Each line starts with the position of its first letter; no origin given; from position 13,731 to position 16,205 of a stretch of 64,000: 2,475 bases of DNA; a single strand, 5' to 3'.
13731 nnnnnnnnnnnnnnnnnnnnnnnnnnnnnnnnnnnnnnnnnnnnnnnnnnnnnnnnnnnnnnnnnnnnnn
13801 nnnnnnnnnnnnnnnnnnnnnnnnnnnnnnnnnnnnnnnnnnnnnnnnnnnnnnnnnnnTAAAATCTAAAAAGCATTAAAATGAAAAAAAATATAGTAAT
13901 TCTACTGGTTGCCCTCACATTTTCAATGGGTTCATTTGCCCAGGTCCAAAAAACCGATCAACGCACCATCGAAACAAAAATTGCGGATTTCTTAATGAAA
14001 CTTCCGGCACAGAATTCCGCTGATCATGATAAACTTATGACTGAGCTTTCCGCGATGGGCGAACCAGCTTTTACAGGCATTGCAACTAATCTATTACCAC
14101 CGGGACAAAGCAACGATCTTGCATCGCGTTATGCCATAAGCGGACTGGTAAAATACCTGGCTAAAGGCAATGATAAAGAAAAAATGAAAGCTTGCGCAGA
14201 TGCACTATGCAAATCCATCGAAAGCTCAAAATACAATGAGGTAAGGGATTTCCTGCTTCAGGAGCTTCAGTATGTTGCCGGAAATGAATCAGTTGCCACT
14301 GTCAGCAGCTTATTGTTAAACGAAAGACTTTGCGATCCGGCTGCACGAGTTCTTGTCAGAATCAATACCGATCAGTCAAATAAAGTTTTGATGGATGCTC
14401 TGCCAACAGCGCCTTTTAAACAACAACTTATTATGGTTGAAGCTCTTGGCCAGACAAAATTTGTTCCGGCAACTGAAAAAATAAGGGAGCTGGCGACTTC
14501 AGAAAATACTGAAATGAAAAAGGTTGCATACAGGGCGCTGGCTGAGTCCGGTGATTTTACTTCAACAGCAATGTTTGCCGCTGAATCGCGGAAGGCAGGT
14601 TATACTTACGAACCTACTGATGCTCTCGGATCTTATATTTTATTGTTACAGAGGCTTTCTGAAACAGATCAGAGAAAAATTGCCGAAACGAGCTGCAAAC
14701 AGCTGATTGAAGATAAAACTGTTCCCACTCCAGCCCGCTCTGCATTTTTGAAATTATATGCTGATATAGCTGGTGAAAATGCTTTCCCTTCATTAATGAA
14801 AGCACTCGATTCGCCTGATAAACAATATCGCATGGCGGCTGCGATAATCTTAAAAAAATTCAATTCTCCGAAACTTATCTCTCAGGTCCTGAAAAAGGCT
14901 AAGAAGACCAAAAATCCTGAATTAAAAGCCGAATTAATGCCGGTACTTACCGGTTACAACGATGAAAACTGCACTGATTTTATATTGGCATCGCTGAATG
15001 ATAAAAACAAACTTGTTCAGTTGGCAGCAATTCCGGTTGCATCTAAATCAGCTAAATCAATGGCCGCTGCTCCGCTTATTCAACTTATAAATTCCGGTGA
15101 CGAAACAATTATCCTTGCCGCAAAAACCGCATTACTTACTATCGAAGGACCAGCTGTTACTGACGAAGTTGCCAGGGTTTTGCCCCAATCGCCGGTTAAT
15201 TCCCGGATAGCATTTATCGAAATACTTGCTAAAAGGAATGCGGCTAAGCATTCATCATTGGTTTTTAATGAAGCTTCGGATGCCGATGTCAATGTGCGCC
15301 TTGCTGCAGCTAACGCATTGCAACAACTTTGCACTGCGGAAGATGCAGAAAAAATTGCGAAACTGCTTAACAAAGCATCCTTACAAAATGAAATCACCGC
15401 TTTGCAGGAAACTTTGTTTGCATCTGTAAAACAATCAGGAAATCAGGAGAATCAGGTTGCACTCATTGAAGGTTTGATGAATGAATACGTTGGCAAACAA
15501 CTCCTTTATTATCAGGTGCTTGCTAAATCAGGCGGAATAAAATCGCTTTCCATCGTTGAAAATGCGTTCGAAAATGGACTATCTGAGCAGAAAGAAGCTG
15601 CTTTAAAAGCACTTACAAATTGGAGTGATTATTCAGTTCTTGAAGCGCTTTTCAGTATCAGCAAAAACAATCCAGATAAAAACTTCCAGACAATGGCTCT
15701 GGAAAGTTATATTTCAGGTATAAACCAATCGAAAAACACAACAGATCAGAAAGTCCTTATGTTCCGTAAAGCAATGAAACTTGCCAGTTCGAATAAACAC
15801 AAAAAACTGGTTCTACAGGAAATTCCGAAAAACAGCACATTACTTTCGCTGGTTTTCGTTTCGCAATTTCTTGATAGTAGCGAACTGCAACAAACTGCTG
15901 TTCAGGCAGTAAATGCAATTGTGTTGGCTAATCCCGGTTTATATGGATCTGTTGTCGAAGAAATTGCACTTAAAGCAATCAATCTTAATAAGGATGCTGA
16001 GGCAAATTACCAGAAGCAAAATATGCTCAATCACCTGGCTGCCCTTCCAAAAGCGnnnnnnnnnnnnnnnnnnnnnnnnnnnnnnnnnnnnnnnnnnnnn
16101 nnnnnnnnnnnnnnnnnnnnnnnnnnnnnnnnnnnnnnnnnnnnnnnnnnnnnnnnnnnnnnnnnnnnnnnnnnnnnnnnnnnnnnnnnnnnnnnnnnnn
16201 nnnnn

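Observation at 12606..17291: Tat-exported Gfo/Idh/MocA oxidoreductase paired with a giant HEAT-repeat / double-DUF1080 protein: candidate periplasmic 3-keto-glycoside module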

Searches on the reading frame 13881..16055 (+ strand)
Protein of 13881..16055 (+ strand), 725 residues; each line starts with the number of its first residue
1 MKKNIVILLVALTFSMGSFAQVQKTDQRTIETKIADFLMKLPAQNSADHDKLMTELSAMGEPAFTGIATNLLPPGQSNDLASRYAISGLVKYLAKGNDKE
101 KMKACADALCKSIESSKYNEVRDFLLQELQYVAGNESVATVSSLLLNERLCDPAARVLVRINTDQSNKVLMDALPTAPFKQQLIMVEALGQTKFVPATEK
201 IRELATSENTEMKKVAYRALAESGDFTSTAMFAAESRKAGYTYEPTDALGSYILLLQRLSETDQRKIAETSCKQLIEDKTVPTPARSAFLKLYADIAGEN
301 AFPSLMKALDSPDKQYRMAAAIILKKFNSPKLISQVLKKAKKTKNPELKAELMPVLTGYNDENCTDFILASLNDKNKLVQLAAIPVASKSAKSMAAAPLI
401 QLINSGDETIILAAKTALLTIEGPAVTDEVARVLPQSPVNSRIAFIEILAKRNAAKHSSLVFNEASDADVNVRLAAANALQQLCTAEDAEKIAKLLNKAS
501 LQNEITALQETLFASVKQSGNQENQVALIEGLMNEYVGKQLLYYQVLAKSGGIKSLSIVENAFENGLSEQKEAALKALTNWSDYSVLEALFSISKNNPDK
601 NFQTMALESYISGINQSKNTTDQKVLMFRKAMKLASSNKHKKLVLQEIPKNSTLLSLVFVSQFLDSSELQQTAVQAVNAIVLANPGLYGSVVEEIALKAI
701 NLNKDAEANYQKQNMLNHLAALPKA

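Call 37: predict_structure(alignment_id=A2)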
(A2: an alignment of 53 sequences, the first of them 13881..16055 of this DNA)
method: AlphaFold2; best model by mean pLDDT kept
length: 725 residues; sequences in the alignment: 53
mean_pLDDT: 92.1   pTM: 0.71
mean pLDDT of the five models: 92.1, 91.8, 91.8, 91.1, 90.4
residues with pLDDT >= 90: 593; 70-90: 106; 50-70: 14; < 50: 12
segments of 3 or more residues with pLDDT < 50: 15-26
pLDDT, mean of each block of 10 residues (from residue 1): 63 46 55 87 86 90 87 86 93 89 94 93 96 96 96 97 97 96 97 95 95 98 95 96 95 97 94 95 97 96 95 95 90 93 95 87 93 96 95 95 95 97 94 95 97 95 95 97 94 95 96 94 93 91 95 94 93 95 91 94 95 93 95 94 96 95 96 96 89 94 88 89 77
secondary structure, 60 per line:
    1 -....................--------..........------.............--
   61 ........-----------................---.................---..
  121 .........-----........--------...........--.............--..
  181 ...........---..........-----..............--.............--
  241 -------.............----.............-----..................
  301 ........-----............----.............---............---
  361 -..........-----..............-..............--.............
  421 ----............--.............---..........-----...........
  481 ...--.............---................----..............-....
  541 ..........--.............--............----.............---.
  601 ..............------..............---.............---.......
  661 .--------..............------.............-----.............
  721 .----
elements in order (helices of 4 or more, strands of 3 or more residues): H2-21 H30-39 H46-58 H61-68 H80-95 H99-115 H119-129 H135-142 H151-161 H164-176 H179-191 H195-204 H210-223 H226-238 H248-260 H265-277 H283-308 H314-325 H330-342 H346-357 H362-371 H377-390 H392-405 H408-420 H425-436 H439-451 H455-464 H470-483 H486-498 H502-517 H522-535 H537-550 H553-565 H568-579 H584-596 H600-614 H621-634 H638-650 H654-661 H670-683 H690-702 H708-721

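Call 39: fold_search(model_id=the predicted structure, library=pdb)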
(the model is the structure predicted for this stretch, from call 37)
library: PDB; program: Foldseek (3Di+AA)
matches with E <= 10: 1447; with E <= 0.001: 330
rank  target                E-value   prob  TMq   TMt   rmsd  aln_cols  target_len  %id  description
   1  6en4_C                8.7e-08  1.00  0.42  0.37  19.8       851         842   12  SF3b core in complex with a splicing modulator (released 2018-06-20)
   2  5j3v_A                1.1e-07  1.00  0.31  0.28  31.4       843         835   13  Crystal structure of human Karyopherin-beta2 bound to the histone H3 tail (released 2016-09-21)
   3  7z8v_D                1.2e-07  1.00  0.41  0.28  30.9       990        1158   12  CAND1-SCF-SKP2 (SKP1deldel) CAND1 engaged SCF rocked (released 2023-04-19)
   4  6fsq                  1.5e-07  1.00  0.23  0.41  22.0       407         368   18  Structure of A3_bGFPD, an artificial bi-domain protein based on two different alphaRep domains : A3 and a GFP binding do (released 2018-08-08)
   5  5o9z_v                1.5e-07  1.00  0.31  0.28  21.1       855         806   12  Cryo-EM structure of a pre-catalytic human spliceosome primed for activation (B complex) (released 2017-08-16)
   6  7pks_p                1.6e-07  1.00  0.16  0.19  19.8       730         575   14  Structural basis of Integrator-mediated transcription regulation (released 2021-12-08)
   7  5ife_C                2.0e-07  1.00  0.30  0.27  19.7       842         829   11  Crystal structure of the human SF3b core complex (released 2016-10-26)
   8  2z5o_A                2.1e-07  1.00  0.31  0.27  30.9       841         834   12  Complex of Transportin 1 with JKTBP NLS (released 2007-10-23)
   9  4zj7_A                2.2e-07  1.00  0.35  0.27  32.9       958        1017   11  Crystal structure of the karyopherin Kap121p bound to the extreme C-terminus of the protein phosphatase Cdc14p (released 2015-06-03)
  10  2z5k_A                2.2e-07  1.00  0.31  0.28  31.9       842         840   13  Complex of Transportin 1 with TAP NLS (released 2007-10-23)
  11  4jlq_A                2.7e-07  1.00  0.26  0.23  31.5       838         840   12  Crystal structure of human Karyopherin-beta2 bound to the PY-NLS of Saccharomyces cerevisiae NAB2 (released 2013-04-03)
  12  8qo9_B1               2.8e-07  1.00  0.33  0.29  22.0       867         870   12  Cryo-EM structure of a human spliceosomal B complex protomer (released 2024-01-24)
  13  6y5q_u                3.1e-07  1.00  0.30  0.27  21.4       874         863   13  human 17S U2 snRNP (released 2020-06-17)
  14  8cdj_D                3.2e-07  1.00  0.31  0.28  33.6       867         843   12  CAND1 b-hairpin++-SCF-SKP2 CAND1 rolling SCF engaged (released 2023-04-19)
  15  7onb_C                3.5e-07  1.00  0.34  0.32  19.6       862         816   11  Structure of the U2 5' module of the A3'-SSA complex (released 2021-08-04)
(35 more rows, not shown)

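Call 59: search_protein_representatives(protein=window:13881-16055:+)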
Query: 725 residues. Proteins with E-value up to 0.001 (for the whole library): 6080; up to 1e-10: 2692; up to 1e-30: 436. The best 150 are listed.
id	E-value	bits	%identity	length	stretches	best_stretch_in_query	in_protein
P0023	1.2e-191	655.2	48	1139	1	1-723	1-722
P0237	2.0e-134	466.2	40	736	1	5-724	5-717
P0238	5.6e-126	438.3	38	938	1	5-724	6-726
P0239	1.7e-105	370.7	38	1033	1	7-723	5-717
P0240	1.9e-105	370.4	33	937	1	1-723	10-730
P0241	2.1e-104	367.0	33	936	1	5-720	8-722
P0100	2.1e-104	367.0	34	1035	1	10-723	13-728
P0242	7.6e-98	345.4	32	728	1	7-724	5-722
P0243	8.8e-96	338.6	33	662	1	2-661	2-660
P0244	3.3e-95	336.6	30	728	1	2-724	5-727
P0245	6.7e-88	312.5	30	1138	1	1-715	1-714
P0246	2.3e-87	310.7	31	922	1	2-723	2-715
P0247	1.0e-86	308.6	29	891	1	2-723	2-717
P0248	1.3e-86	308.3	30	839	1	1-723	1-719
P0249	1.6e-86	307.9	31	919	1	13-723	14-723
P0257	5.2e-78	279.8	30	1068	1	30-713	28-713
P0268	4.7e-71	256.9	29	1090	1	38-679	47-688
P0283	1.0e-66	242.6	27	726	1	25-717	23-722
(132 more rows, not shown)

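Call 60: search_protein_families(library=pfam, proteins=[P0237, P0242, P0244, P0238, P0240, P0246, P0248, P0239, P0257, P0268], max_evalue=0.001)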
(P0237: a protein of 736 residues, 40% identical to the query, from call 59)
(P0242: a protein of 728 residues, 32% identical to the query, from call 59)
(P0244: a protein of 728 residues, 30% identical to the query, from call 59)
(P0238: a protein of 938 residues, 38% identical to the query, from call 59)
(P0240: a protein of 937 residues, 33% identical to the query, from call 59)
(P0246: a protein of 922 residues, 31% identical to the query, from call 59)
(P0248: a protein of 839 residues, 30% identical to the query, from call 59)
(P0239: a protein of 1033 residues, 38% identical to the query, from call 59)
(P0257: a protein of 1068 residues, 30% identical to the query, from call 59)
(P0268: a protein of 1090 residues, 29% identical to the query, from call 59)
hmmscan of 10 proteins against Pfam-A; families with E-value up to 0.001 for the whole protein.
P0237 (736 aa): 3 families
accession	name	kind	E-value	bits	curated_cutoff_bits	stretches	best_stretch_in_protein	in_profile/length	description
PF13646.12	HEAT_2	-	1.2e-25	90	27.7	1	329-405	2-78/88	HEAT repeats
PF02985.28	HEAT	-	2e-08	34.2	23.5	0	360-385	2-27/31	HEAT repeat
PF13513.12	HEAT_EZ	-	2.9e-05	24.9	27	0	358-381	28-51/55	HEAT-like repeat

P0242 (728 aa): 2 families
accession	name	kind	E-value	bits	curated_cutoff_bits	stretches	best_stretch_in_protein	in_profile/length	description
PF13646.12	HEAT_2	-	6e-31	107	27.7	3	334-408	3-78/88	HEAT repeats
PF02985.28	HEAT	-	6.3e-08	32.6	23.5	0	458-482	4-28/31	HEAT repeat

P0244 (728 aa): 4 families
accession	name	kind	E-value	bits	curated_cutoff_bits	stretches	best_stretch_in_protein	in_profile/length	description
PF13646.12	HEAT_2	-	1.9e-43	147.1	27.7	4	345-415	10-80/88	HEAT repeats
PF02985.28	HEAT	-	5.1e-11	42.2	23.5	0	368-394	2-28/31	HEAT repeat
PF03130.22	HEAT_PBS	-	3.5e-06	27.4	20.9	0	157-178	5-26/27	PBS lyase HEAT-like repeat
PF08713.17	DNA_alkylation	-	1.8e-05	25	21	0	455-525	114-185/213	DNA alkylation repair enzyme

P0238 (938 aa): 3 families
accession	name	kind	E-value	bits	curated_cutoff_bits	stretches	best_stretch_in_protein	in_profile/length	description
PF06439.18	3keto-disac_hyd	-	2.1e-40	139.2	26.8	1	744-932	2-187/187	3-keto-disaccharide hydrolase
PF13646.12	HEAT_2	-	6.2e-27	94.2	27.7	2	166-235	3-72/88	HEAT repeats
PF02985.28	HEAT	-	0.0009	19.7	23.5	0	465-486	8-29/31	HEAT repeat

P0240 (937 aa): 3 families
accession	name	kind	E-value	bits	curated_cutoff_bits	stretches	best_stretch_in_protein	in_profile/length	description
PF06439.18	3keto-disac_hyd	-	1.2e-44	153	26.8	1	749-935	1-187/187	3-keto-disaccharide hydrolase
PF13646.12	HEAT_2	-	8.6e-27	93.7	27.7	1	343-425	2-86/88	HEAT repeats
PF02985.28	HEAT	-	2.2e-06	27.8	23.5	0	373-399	2-28/31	HEAT repeat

P0246 (922 aa): 2 families
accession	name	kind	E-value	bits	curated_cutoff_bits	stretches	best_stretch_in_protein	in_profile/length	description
PF06439.18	3keto-disac_hyd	-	2.9e-42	145.3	26.8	1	733-920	1-187/187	3-keto-disaccharide hydrolase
PF13646.12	HEAT_2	-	2.1e-29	102.1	27.7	2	334-414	4-86/88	HEAT repeats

P0248 (839 aa): 6 families
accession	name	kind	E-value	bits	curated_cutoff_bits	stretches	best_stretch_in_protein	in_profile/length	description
PF13646.12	HEAT_2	-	2.1e-36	124.5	27.7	3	333-408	3-79/88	HEAT repeats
PF06439.18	3keto-disac_hyd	-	1.1e-15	58.6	26.8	1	723-815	1-75/187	3-keto-disaccharide hydrolase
PF03130.22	HEAT_PBS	-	4.1e-12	45.7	20.9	1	376-401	1-26/27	PBS lyase HEAT-like repeat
PF02985.28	HEAT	-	1.4e-11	43.9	23.5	0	362-388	2-28/31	HEAT repeat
PF00514.29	Arm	-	1.1e-07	32.1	20.6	0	194-220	13-39/41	Armadillo/beta-catenin-like repeat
PF13513.12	HEAT_EZ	-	1.7e-07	32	27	0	359-387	27-55/55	HEAT-like repeat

P0239 (1033 aa): 2 families
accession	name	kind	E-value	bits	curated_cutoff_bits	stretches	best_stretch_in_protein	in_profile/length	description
PF06439.18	3keto-disac_hyd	-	2.6e-50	171.5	26.8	1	839-1028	1-187/187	3-keto-disaccharide hydrolase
PF13646.12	HEAT_2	-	2.2e-21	76.3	27.7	1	331-411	2-81/88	HEAT repeats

P0257 (1068 aa): 6 families
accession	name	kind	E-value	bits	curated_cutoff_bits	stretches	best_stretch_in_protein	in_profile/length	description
PF06439.18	3keto-disac_hyd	-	1.9e-41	142.6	26.8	1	882-1065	1-187/187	3-keto-disaccharide hydrolase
PF13646.12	HEAT_2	-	3.9e-40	136.5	27.7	4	330-412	3-86/88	HEAT repeats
PF00754.31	F5_F8_type_C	-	2.9e-20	73.1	28.2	1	736-854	5-127/127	F5/8 type C domain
PF22633.2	F5_F8_type_C_2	-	5.3e-18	65.9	27.8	1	748-838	2-91/91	NedA-like, galactose-binding domain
PF03130.22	HEAT_PBS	-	3.7e-07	30.5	20.9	0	211-233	2-24/27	PBS lyase HEAT-like repeat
PF02985.28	HEAT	-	3.7e-06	27.1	23.5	0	456-480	5-29/31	HEAT repeat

P0268 (1090 aa): 5 families
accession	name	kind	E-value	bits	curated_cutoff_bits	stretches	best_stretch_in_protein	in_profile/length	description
PF06439.18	3keto-disac_hyd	-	1.2e-80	270.4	26.8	2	906-1086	4-186/187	3-keto-disaccharide hydrolase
PF13646.12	HEAT_2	-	5.2e-43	145.7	27.7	4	345-425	6-87/88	HEAT repeats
PF02985.28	HEAT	-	2.2e-09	37.2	23.5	0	373-396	4-27/31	HEAT repeat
PF03130.22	HEAT_PBS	-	3.4e-06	27.5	20.9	0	385-411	1-27/27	PBS lyase HEAT-like repeat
PF11838.14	ERAP1_C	-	1.7e-05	24.8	38.2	0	516-603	130-225/318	ERAP1-like C-terminal domain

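Call 62: find_encoding_contigs(protein=P0242, flank=6000, max_places=2)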
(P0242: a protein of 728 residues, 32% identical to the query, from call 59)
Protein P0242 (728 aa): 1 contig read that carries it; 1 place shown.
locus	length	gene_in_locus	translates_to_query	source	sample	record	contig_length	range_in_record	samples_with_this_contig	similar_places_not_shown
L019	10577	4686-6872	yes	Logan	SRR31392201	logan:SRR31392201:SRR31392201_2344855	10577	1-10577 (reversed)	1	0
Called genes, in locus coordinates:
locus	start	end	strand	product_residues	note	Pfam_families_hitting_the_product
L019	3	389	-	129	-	?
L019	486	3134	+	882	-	PF07940:Hepar_II_III_C (weak)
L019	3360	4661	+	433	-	PF01408:GFO_IDH_MocA, PF19051:GFO_IDH_MocA_C2, PF22725:GFO_IDH_MocA_C3 (faint)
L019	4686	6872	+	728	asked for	PF02985:HEAT (faint), PF13646:HEAT_2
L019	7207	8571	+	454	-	PF00155:Aminotran_1_2 (faint), PF01041:DegT_DnrJ_EryC1, PF01053:Cys_Met_Meta_PP (weak), PF01212:Beta_elim_lyase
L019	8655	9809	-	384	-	PF05048:NosD (faint), PF13229:Beta_helix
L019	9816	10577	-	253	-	?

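Call 63: find_encoding_contigs(protein=P0240, flank=6000, max_places=2)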
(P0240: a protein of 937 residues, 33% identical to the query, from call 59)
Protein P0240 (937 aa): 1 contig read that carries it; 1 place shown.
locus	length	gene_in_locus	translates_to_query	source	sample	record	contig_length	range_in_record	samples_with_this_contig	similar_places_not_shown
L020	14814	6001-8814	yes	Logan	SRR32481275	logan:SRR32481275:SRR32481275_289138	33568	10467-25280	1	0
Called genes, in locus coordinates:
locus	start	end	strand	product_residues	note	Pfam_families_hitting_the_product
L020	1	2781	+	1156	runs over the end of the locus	PF07660:STN (weak), PF13620:CarboxypepD_reg, PF13715:CarbopepD_reg_2, PF07715:Plug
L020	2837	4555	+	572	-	PF14322:SusD-like_3, PF12771:SusD-like_2 (weak), PF07980:SusD_RagB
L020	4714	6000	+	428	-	PF01408:GFO_IDH_MocA, PF19051:GFO_IDH_MocA_C2, PF22725:GFO_IDH_MocA_C3 (faint)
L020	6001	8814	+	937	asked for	PF02985:HEAT (faint), PF13646:HEAT_2, PF06439:3keto-disac_hyd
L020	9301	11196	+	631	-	PF07696:7TMR-DISMED2, PF07695:7TMR-DISM_7TM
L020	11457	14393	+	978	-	PF13620:CarboxypepD_reg, PF13715:CarbopepD_reg_2, PF07715:Plug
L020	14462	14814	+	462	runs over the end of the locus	PF14322:SusD-like_3, PF12771:SusD-like_2 (weak), PF07980:SusD_RagB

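Call 77: find_encoding_contigs(protein=P0244, flank=7000, max_places=2)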
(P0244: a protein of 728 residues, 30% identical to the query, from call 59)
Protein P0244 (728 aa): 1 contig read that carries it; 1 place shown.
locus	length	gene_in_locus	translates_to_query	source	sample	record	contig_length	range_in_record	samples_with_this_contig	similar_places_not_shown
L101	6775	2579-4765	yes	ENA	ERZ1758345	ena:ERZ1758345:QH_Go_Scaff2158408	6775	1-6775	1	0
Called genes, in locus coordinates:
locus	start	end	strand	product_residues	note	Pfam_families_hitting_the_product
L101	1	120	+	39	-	?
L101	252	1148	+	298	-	PF01261:AP_endonuc_2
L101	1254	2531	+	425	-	PF01408:GFO_IDH_MocA, PF19051:GFO_IDH_MocA_C2, PF22725:GFO_IDH_MocA_C3 (faint)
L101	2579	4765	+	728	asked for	PF02985:HEAT (faint), PF03130:HEAT_PBS (faint), PF13646:HEAT_2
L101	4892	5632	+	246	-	PF06439:3keto-disac_hyd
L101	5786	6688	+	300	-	PF02585:PIG-L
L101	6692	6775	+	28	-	?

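Call 78: find_encoding_contigs(protein=P0283, flank=7000, max_places=2)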
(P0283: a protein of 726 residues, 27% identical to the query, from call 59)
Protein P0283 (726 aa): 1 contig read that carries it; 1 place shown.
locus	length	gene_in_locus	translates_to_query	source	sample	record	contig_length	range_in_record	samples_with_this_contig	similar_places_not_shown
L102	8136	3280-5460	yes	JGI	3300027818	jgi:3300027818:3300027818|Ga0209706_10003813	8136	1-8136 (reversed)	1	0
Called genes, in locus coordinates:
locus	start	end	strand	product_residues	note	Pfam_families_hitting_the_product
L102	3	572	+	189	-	?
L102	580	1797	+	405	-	-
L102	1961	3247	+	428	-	PF01408:GFO_IDH_MocA, PF19051:GFO_IDH_MocA_C2, PF22725:GFO_IDH_MocA_C3 (faint)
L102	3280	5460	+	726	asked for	PF03130:HEAT_PBS (faint), PF13646:HEAT_2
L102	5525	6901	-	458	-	PF03486:HI0933_like (faint), PF07992:Pyr_redox_2, PF13738:Pyr_redox_3, PF00070:Pyr_redox, PF02852:Pyr_redox_dim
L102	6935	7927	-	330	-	PF01208:URO-D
